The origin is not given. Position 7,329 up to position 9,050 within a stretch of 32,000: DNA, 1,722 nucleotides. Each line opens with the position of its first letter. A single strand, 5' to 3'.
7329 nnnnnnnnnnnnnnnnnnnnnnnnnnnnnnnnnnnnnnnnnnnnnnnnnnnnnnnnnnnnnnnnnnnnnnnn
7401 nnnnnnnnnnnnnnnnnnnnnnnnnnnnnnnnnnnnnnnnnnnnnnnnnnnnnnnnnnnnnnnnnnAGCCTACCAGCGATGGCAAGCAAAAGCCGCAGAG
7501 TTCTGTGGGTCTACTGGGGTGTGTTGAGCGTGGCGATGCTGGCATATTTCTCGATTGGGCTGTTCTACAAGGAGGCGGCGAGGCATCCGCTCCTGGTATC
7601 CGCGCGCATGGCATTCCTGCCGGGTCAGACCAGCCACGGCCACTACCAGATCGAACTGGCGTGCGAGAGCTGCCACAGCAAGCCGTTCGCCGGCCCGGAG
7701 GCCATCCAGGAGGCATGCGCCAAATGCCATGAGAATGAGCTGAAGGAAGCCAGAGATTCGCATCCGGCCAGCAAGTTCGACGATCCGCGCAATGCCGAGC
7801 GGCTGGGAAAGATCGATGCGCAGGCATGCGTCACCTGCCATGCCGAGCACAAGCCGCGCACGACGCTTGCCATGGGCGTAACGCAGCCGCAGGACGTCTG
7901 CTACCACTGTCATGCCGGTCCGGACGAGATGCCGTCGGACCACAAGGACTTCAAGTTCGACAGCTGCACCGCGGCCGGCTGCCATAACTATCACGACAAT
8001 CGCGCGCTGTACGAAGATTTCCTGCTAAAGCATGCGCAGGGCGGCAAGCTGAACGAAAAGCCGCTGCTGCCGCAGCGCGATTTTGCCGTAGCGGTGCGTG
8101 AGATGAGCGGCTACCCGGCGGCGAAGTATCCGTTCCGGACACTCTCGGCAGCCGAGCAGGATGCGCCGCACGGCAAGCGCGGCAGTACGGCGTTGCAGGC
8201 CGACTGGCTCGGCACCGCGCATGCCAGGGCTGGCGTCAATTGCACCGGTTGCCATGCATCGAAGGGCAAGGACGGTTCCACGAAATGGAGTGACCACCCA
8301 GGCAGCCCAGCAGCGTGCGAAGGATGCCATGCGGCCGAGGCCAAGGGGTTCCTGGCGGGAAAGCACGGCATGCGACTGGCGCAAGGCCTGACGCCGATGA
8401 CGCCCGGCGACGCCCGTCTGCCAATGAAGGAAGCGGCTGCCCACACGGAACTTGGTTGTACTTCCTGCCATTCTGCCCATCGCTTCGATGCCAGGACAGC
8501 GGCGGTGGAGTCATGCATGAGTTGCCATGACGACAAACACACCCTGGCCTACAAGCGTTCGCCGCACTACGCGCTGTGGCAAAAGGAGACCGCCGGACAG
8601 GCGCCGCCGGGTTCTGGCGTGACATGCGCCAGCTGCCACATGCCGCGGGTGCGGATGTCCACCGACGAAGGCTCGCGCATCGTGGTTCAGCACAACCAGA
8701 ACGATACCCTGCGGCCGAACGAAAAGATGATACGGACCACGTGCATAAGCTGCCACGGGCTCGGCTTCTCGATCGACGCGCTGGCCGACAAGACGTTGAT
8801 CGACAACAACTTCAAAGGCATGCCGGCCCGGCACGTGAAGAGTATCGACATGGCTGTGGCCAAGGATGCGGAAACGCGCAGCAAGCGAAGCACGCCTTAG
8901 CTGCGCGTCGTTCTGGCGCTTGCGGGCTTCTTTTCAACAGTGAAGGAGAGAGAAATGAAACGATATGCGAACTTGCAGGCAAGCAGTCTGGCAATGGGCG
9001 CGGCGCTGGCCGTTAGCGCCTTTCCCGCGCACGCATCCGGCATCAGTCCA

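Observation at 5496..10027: Uncharacterised four-gene redox module: cytoplasmic NAD(P)H flavoprotein wired through a membrane di-haem domain to an 11-haem periplasmic cytochrome, a DUF3365 haem protein and a globin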

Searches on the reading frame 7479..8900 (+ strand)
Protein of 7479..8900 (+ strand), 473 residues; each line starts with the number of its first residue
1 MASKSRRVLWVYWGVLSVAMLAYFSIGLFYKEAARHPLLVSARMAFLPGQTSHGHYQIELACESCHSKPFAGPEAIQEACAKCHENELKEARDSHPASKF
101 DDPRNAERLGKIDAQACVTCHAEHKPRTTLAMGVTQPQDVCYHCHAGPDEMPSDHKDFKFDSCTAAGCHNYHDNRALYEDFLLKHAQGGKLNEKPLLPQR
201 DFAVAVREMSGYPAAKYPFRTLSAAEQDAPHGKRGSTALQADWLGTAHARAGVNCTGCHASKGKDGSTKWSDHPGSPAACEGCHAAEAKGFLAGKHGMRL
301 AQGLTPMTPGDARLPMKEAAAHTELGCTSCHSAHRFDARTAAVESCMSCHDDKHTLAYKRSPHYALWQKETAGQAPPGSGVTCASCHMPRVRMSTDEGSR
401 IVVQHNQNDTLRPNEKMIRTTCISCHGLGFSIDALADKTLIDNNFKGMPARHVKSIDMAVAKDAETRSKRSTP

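Call 3: search_protein_families(library=pfam, proteins=[window:7479-8900:+], max_evalue=0.01)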
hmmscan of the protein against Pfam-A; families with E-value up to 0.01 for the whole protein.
window:7479-8900:+ (473 aa): 4 families
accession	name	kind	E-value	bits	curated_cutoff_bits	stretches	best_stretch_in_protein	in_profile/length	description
PF14537.11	Cytochrom_c3_2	-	9.2e-18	64.9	25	2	55-145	2-78/79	Cytochrome c3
PF14522.11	Cytochrome_C7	-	2.7e-10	40.3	24.8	0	321-357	10-55/67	Cytochrome c7 and related cytochrome c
PF02335.20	Cytochrom_C552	-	7.2e-08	32.3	24.1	2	355-427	223-283/438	Cytochrome c552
PF09699.15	Paired_CXXCH_1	-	5.2e-07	29.7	20.6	1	113-147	5-38/41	Doubled CXXCH motif (Paired_CXXCH_1)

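Call 4: search_protein_families(library=ncbifam, proteins=[window:7479-8900:+], max_evalue=0.01)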
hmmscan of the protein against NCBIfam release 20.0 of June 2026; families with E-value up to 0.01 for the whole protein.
window:7479-8900:+ (473 aa): 8 families
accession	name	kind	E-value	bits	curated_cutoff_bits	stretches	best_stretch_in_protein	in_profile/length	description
TIGR03508.1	decahem_SO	subfamily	1.1e-13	51.3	192.2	2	344-426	3-77/258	DmsE family decaheme c-type cytochrome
NF041028.1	decahem_GSU2203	exception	6.8e-09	35.4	325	2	340-432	33-114/317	GSU2203 family decaheme c-type cytochrome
NF008339.0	PRK11125.1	equivalog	5e-06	25.4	595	1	360-426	270-325/487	ammonia-forming cytochrome c nitrite reductase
NF045713.1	CxxCH_16_HmcA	equivalog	0.00022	20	400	1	250-360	172-262/541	sulfate respiration complex hexadecaheme cytochrome HmcA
TIGR03152.1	cyto_c552_HCOOH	exception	0.00024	20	692.5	1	359-427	227-284/441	ammonia-forming nitrite reductase cytochrome c552 subunit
NF051471.1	cytcCgr1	equivalog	0.0036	16.9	340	1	319-353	160-189/204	cytochrome c-type protein Cgr1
TIGR04315.1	octaheme_Shew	subfamily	0.0053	15.8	375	0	67-182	10-113/440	tetrathionate reductase family octaheme c-type cytochrome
TIGR01905.1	paired_CXXCH_1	subfamily_domain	0.0074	16.2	25.2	1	115-146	7-37/41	doubled CXXCH domain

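Call 8: find_homologous_proteins(query=window:7479-8900:+, max_evalue=0.00001)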
Query window:7479-8900:+ (473 aa): 3867 proteins with E <= 0.00001 among 8000 candidates; the best 120 are listed.
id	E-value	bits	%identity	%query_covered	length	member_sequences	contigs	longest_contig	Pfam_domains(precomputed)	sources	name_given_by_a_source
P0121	0.0e+0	1109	100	100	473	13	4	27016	PF09699.16,PF14537.12,PF02085.22,PF02335.21,PF14522.12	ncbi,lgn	ncbi:ammonia-forming cytochrome c nitrite reductase subunit c552 [Cupriavidus necator]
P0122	1.1e-277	939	83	100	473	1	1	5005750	PF09699.16,PF14537.12,PF02085.22,PF02335.21,PF14522.12,PF22113.2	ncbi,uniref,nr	ncbi:ammonia-forming cytochrome c nitrite reductase subunit c552 [Noviherbaspirillum sedimenti]|unir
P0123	1.6e-262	889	78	100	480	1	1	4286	PF09699.16,PF14537.12,PF02085.22,PF14522.12,PF22113.2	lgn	-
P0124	5.9e-247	838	74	100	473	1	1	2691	PF14537.12,PF02085.22,PF14522.12,PF22113.2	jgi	-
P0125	2.4e-237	806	72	100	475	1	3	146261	PF09699.16,PF14537.12,PF02085.22,PF02335.21,PF14522.12,PF22113.2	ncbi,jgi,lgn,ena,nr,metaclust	ncbi:MAG: NrfA- nitrite reduction protein [Burkholderiales bacterium RIFCSPLOWO2_02_FULL_57_36]|nr:M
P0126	1.3e-234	797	73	100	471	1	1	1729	PF09699.16,PF14537.12,PF02085.22,PF02335.21,PF14522.12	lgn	-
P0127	5.8e-230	782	69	100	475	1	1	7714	PF14537.12,PF02085.22,PF14522.12,PF22113.2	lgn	-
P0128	1.4e-222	758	67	100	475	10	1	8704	PF09699.16,PF14537.12,PF02085.22,PF02335.21,PF14522.12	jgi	jgi:formate-dependent nitrite reductase cytochrome c552 subunit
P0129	4.7e-211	720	65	99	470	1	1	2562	PF14537.12,PF02085.22,PF14522.12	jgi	jgi:hypothetical protein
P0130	2.1e-208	711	65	99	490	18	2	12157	PF09699.16,PF14537.12,PF02085.22,PF02335.21,PF14522.12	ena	-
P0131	1.4e-204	698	64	96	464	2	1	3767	PF09699.16,PF14537.12,PF02085.22,PF14522.12,PF22113.2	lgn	-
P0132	4.9e-199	680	61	99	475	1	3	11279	PF09699.16,PF14537.12,PF14522.12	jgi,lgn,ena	-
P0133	1.6e-198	678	65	96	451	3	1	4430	PF09699.16,PF14537.12,PF02085.22,PF02335.21,PF14522.12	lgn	-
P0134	2.0e-196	671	62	100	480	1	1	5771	PF14537.12,PF02085.22,PF14522.12,PF22113.2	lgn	-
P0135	7.6e-194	663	60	100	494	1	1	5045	PF09699.16,PF14537.12,PF14522.12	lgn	-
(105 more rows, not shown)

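Call 13: find_related_loci(query=A1, collection=genome_contigs, flank=10000)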
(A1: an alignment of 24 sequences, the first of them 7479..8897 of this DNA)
Query A1 (473 aa) in genome_contigs; peptide patterns used: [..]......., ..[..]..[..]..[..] (x = any residue, [..] = any of these).
600 stretches matched a pattern (row limit reached: there are more); 546 encode a relative of the query (tblastn E <= 1e-3); the best 80 are kept; 80 distinct loci.
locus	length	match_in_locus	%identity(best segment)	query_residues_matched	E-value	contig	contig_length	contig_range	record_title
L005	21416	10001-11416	72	1-472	0e+0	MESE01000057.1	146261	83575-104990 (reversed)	MAG: Burkholderiales bacterium RIFCSPLOWO2_02_FULL_57_36 rifcsplowo2_02_scaffold_22, whole genome shotgun sequence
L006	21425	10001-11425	63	4-470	0e+0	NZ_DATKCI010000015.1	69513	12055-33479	MAG: Piscinibacter sp. isolate SMAG_U14442 k141_2370751, whole genome shotgun sequence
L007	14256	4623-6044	60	1-470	0e+0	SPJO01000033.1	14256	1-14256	MAG: Methylophilaceae bacterium isolate BinT2.027 contig_40, whole genome shotgun sequence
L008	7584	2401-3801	60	5-470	0e+0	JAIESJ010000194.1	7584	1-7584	MAG: Burkholderiales bacterium isolate co.spades.METABAT.2.5kb_011 c_000000419376, whole genome shotgun sequence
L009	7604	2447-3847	60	5-470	0e+0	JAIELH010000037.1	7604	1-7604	MAG: Gallionellaceae bacterium isolate co.spades.CONCOCT.1kb_039 c_000000001216, whole genome shotgun sequence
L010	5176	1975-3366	58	5-470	0e+0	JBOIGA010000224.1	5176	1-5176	MAG: Burkholderiales bacterium isolate SD8061_metabat2.bin.3 NODE_1979_length_5176_cov_1.405229, whole genome shotgun se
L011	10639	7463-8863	56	6-470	0e+0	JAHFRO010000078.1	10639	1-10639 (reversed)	MAG: Betaproteobacteria bacterium isolate nzgw576 NODE_4087_length_10640_cov_7.595969, whole genome shotgun sequence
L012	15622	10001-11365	56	6-462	4e-172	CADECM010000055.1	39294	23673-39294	MAG: uncultured beta proteobacterium isolate Betaproteobacteria sp. RBC024 genome assembly, contig: MAG024_55, whole gen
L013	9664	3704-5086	54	1-458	2e-171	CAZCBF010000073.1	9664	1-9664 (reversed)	MAG TPA_asm: uncultured Methylophilaceae bacterium isolate SRP065251_co2_47 genome assembly, contig: NODE_6175_length_96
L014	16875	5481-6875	54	4-470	3e-169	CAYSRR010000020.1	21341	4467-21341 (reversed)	MAG TPA_asm: uncultured Streptomycetaceae bacterium isolate SRP344714_co2_10 genome assembly, contig: NODE_6327_length_2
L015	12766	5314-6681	54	2-458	2e-166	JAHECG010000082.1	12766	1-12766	MAG: Betaproteobacteria bacterium isolate Ww164 NODE_10651_length_12766_cov_11.424120, whole genome shotgun sequence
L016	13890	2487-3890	53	4-470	1e-164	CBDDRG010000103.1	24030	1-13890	uncultured bacterium isolate s14_56 genome assembly, contig: k141_1222081, whole genome shotgun sequence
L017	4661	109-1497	54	3-471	2e-167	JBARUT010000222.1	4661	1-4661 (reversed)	MAG: Candidatus Macondimonas sp. isolate MFD12129_ilm_asm_bin2 k127_78083, whole genome shotgun sequence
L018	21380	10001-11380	54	10-471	7e-162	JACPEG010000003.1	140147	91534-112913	MAG: Betaproteobacteria bacterium isolate NC_groundwater_329_Ag_B-0.1um_65_19 GD18-4_B1_scaffold_93923, whole genome sho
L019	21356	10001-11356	51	5-468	2e-160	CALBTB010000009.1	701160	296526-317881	MAG TPA_asm: uncultured Gammaproteobacteria bacterium isolate SRR7515933_bin.16_CONCOCT_v1.1_MAG genome assembly, contig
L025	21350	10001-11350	50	1-459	4e-156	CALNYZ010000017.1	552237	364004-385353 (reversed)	MAG: uncultured Gammaproteobacteria bacterium isolate LOGT_bin.0082 genome assembly, contig: contig_36769, whole genome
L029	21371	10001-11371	49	1-465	5e-155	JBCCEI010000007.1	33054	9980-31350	MAG: Pseudomonadota bacterium isolate P01_B01_bin.103 k141_3758209_length_33054_cov_17.0000, whole genome shotgun sequen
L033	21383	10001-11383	47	4-469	5e-153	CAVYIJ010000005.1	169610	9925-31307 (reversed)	MAG: uncultured Halobacteria archaeon isolate MFD03551.bin.2.20 genome assembly, contig: contig_19865, whole genome shot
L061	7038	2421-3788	50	4-473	6e-147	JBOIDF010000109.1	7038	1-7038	MAG: Gammaproteobacteria bacterium isolate SD8037_metabat2.bin.6 NODE_5086_length_7038_cov_20.249747, whole genome shotg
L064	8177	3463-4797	50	4-463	3e-146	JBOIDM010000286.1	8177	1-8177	MAG: Gammaproteobacteria bacterium isolate SC-S_metawrap_bin.27 k127_5815596, whole genome shotgun sequence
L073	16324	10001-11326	52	1-461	1e-144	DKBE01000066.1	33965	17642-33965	MAG TPA_asm: Proteobacteria bacterium UBA6908 UBA6908_contig_12186, whole genome shotgun sequence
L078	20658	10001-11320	48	4-459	2e-144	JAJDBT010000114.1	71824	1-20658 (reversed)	MAG: Nitrospirota bacterium isolate OFTM211 OFTM211_113, whole genome shotgun sequence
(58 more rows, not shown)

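Call 31: search_solved_structures(query=A1, max_evalue=1, show_alignments=2)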
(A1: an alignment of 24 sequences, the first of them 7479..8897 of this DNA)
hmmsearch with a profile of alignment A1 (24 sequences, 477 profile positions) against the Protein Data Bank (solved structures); distinct sequences matched with E-value up to 1: 28.
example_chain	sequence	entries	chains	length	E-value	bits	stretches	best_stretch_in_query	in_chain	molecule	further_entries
3rkh_A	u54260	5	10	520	1.6e-07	33.7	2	371-447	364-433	Eight-heme nitrite reductase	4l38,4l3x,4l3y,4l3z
3uu9_A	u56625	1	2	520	1.6e-07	33.7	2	371-447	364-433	Eight-heme nitrite reductase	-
3owm_A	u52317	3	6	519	1.7e-07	33.6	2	371-447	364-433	Eight-heme nitrite reductase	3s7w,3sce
4q4u_A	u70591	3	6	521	1.7e-07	33.5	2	371-447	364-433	Eight-heme nitrite reductase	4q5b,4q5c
2zo5_A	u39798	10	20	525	2.6e-06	29.7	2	371-447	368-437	Eight-heme nitrite reductase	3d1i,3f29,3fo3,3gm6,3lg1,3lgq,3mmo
2ot4_A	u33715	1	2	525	2.6e-06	29.7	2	371-447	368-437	Eight-heme nitrite reductase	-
4q0t_A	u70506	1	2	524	2.8e-06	29.6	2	371-447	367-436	Eight-heme nitrite reductase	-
2j7a_A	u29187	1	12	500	9.6e-06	27.8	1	238-292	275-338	CYTOCHROME C NITRITE REDUCTASE NRFA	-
2vr0_A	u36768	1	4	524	9.6e-06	27.8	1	238-292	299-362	CYTOCHROME C NITRITE REDUCTASE, CATALYTIC SUBUNIT NFRA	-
3sxq_A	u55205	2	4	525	8.2e-05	24.7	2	372-427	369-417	Eight-heme nitrite reductase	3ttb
1oah_A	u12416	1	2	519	0.00015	23.8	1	243-292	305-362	CYTOCHROME C NITRITE REDUCTASE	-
8rv0_Y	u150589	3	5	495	0.00043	22.4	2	242-285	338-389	Octaheme cytochrome c nitrite reductase | Octaheme nitrite c cytochrome c reductase | Octaheme nitrite reductase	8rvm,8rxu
6lod_A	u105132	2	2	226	0.00074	21.6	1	245-318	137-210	MULTIHEME_CYTC domain-containing protein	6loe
6r2q_A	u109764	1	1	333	0.0015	20.6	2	321-367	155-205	Cystathionine beta-synthase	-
8k9e_A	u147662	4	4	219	0.0017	20.4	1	246-285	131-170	Cytochrome c7-like domain-containing protein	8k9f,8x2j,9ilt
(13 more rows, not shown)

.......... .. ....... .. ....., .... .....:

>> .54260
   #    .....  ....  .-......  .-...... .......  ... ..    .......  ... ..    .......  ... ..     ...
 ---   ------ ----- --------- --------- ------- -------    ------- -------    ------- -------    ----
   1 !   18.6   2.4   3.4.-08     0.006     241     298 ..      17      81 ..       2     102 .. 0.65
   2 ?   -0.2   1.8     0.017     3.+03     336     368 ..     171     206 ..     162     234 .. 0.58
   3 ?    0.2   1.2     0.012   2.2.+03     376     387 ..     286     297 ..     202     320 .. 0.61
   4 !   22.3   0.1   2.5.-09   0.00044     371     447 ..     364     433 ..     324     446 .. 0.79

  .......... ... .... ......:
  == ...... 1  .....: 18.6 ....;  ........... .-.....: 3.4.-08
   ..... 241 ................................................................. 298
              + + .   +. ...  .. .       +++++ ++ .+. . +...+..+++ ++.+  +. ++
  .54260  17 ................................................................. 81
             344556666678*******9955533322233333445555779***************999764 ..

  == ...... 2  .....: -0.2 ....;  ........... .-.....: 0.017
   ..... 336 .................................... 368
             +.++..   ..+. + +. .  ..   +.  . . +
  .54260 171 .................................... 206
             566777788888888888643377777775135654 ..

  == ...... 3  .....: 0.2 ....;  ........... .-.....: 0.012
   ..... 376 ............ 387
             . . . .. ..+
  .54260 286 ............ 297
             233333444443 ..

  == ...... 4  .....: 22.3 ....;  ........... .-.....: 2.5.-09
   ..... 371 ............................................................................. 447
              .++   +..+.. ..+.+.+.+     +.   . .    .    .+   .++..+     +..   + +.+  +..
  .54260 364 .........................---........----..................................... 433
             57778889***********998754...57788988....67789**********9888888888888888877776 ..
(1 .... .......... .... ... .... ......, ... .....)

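Call 46: predict_structure(alignment_id=A1)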
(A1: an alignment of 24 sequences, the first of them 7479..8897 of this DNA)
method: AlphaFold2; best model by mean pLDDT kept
length: 473 residues; sequences in the alignment: 24
mean_pLDDT: 49.5   pTM: 0.37
mean pLDDT of the five models: 49.5, 48.0, 47.8, 44.5, 43.2
residues with pLDDT >= 90: 1; 70-90: 74; 50-70: 130; < 50: 268
segments of 3 or more residues with pLDDT < 50: 1-3, 47-209, 286-316, 388-433, 435-437, 444-446, 451-453, 455-459, 469-473
pLDDT, mean of each block of 10 residues (from residue 1): 63 86 71 59 50 32 33 41 36 30 31 33 36 36 38 38 34 37 43 30 41 64 75 76 70 77 73 58 51 35 28 47 56 57 65 66 73 62 51 40 38 32 38 49 52 48 52 41
secondary structure, 60 per line:
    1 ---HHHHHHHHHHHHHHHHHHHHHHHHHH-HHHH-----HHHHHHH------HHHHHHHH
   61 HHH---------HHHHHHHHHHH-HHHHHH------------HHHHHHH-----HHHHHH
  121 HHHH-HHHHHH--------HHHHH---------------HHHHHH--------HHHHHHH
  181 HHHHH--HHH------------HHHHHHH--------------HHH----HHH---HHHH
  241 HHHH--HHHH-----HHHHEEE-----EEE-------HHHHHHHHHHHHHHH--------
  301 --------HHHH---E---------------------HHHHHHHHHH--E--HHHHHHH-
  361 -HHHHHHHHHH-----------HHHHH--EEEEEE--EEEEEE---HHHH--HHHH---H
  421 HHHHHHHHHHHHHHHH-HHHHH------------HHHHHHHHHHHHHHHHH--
elements in order: H4-29 H31-34 H40-46 H53-63 H73-83 H85-90 H103-109 H115-124 H126-131 H140-144 H160-165 H174-185 H203-209 H237-244 H247-250 H256-259 E260-262 E268-270 H278-292 H309-312 H338-347 H353-359 H362-371 H383-387 E390-395 E398-403 H407-410 H413-416 H420-436 H438-442 H455-471

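Call 49: search_protein_families(library=pfam, proteins=[L029:12115-12501:+, L025:7220-7813:+, L073:12861-14291:+, L078:5769-7091:+], max_evalue=1)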
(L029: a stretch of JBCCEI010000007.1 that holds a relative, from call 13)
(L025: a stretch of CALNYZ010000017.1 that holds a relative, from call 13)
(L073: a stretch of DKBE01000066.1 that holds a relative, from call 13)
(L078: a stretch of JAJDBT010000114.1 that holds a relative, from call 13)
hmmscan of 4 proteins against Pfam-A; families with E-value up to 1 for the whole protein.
L029:12115-12501:+ (128 aa): 3 families
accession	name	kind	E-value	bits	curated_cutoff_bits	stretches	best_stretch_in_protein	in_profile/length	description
PF13442.11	Cytochrome_CBB3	-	9.8e-10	39.1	27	1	36-114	4-68/68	Cytochrome C oxidase, cbb3-type, subunit III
PF00034.26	Cytochrom_C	-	5.2e-07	31.3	21.3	1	36-117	2-89/90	Cytochrome c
PF14495.11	Cytochrom_C550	-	0.0028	17.8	27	1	23-60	14-50/136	Cytochrome c-550 domain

L025:7220-7813:+ (197 aa): 3 families
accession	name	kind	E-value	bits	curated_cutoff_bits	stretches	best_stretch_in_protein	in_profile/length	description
PF03861.19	ANTAR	-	1.7e-18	66.6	27.3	1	138-189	3-54/54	ANTAR domain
PF00072.30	Response_reg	-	0.008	16.8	30.2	1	34-116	25-108/111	Response regulator receiver domain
PF08719.17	NADAR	-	0.12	13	35.1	1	100-160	76-137/163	NADAR domain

L073:12861-14291:+ (476 aa): 3 families
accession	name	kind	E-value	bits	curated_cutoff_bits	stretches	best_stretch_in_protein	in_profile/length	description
PF13379.11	NMT1_2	-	1.5e-97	326.8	24.7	1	54-317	2-252/252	NMT1-like family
PF09084.16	NMT1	-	0.0011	19.3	20.5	0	69-107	3-41/216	NMT1/THI5 like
PF10518.14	TAT_signal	-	0.014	15.8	22.7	1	16-33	2-19/21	TAT (twin-arginine translocation) pathway signal sequence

L078:5769-7091:+ (440 aa): 1 family
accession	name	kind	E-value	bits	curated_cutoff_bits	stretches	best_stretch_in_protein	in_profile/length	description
PF13372.12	Alginate_exp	-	1.6e-08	34.2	25.2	1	60-185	6-130/395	Alginate export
